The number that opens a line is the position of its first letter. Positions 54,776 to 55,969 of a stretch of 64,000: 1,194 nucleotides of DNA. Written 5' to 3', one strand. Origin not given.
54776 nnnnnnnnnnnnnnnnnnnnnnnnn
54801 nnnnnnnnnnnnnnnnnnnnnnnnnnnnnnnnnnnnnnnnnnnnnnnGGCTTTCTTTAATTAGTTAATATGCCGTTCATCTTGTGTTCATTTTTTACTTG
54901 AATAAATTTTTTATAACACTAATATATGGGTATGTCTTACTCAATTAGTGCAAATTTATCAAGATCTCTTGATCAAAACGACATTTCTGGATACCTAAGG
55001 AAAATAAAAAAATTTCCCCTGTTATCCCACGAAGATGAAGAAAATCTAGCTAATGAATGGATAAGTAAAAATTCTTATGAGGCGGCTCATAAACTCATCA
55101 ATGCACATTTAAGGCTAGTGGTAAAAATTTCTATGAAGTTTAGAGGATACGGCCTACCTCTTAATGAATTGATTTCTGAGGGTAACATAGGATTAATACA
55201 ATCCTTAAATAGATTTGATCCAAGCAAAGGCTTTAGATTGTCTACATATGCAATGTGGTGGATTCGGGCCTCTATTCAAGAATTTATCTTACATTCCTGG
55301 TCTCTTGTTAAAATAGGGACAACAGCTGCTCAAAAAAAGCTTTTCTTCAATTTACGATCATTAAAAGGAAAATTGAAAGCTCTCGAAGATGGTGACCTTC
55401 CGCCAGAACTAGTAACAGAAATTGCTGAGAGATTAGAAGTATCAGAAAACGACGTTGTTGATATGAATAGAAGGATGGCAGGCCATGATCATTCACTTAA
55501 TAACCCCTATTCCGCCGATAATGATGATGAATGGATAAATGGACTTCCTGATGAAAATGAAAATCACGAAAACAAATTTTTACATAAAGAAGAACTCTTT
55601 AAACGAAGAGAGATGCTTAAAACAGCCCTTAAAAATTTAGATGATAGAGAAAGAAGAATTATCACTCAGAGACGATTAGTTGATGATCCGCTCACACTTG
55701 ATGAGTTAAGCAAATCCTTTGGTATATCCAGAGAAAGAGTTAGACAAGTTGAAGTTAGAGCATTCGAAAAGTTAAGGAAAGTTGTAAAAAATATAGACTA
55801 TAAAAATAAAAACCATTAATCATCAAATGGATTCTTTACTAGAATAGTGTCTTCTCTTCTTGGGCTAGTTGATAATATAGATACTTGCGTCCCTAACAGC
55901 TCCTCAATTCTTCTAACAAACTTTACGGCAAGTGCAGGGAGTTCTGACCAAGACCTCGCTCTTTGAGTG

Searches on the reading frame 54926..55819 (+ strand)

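Call 30: search_protein_families(library=ncbifam, proteins=[window:54926-55819:+], max_evalue=0.01)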
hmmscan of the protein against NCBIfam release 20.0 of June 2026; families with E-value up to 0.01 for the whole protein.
window:54926-55819:+ (297 aa): 47 families (the best 25 are shown)
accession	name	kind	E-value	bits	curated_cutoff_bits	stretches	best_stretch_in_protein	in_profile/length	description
NF005143.0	PRK06596.1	subfamily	1.6e-107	359.3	241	1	14-289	10-283/285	RNA polymerase factor sigma-32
TIGR02392.1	rpoH_proteo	equivalog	9e-103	343.6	323.1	1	19-288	2-269/270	RNA polymerase sigma factor RpoH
NF005693.0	PRK07500.1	equivalog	2.2e-88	296.1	315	1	25-290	13-280/289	RNA polymerase factor sigma-32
TIGR02394.1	rpoS_proteo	equivalog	4.7e-54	183.8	378.7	1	13-292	8-279/285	RNA polymerase sigma factor RpoS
NF004207.0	PRK05657.1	equivalog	2.4e-50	171.8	394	1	18-289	56-319/329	RNA polymerase sigma factor RpoS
NF041931.2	MzaA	equivalog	1e-44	153.5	800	1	50-285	473-703/726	MZA anti-phage system associated sigma-70 family RNA polymerase sigma factor MzaA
TIGR02997.1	Sig70-cyanoRpoD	subfamily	7.9e-43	146.8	384.5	1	49-284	71-298/298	RNA polymerase sigma factor, RpoD/SigA family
NF006666.0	PRK09210.1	equivalog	1.1e-42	146.7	572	1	20-287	101-360/370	RNA polymerase sigma factor RpoD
TIGR02393.1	RpoD_Cterm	equivalog_domain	3.3e-40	138.2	354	1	53-291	1-232/238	RNA polymerase sigma factor RpoD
NF005920.0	PRK07921.1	subfamily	2.6e-36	125.3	464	1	44-285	82-316/328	RNA polymerase sigma factor SigB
NF005785.0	PRK07598.1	equivalog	2e-35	122.4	554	1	35-285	160-400/415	RNA polymerase sigma factor SigC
NF005642.0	PRK07405.1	subfamily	6.6e-35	120.8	524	1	49-290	79-312/318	RNA polymerase sigma factor SigD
NF004208.0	PRK05658.1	equivalog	1.4e-32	113.5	555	1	49-285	389-618/631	RNA polymerase sigma factor RpoD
NF004615.0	PRK05949.1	subfamily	1.7e-32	112.6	530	1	50-290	89-321/327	RNA polymerase sigma factor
NF005643.0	PRK07406.1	equivalog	3.7e-32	111.8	500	1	52-289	160-389/397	RNA polymerase sigma factor RpoD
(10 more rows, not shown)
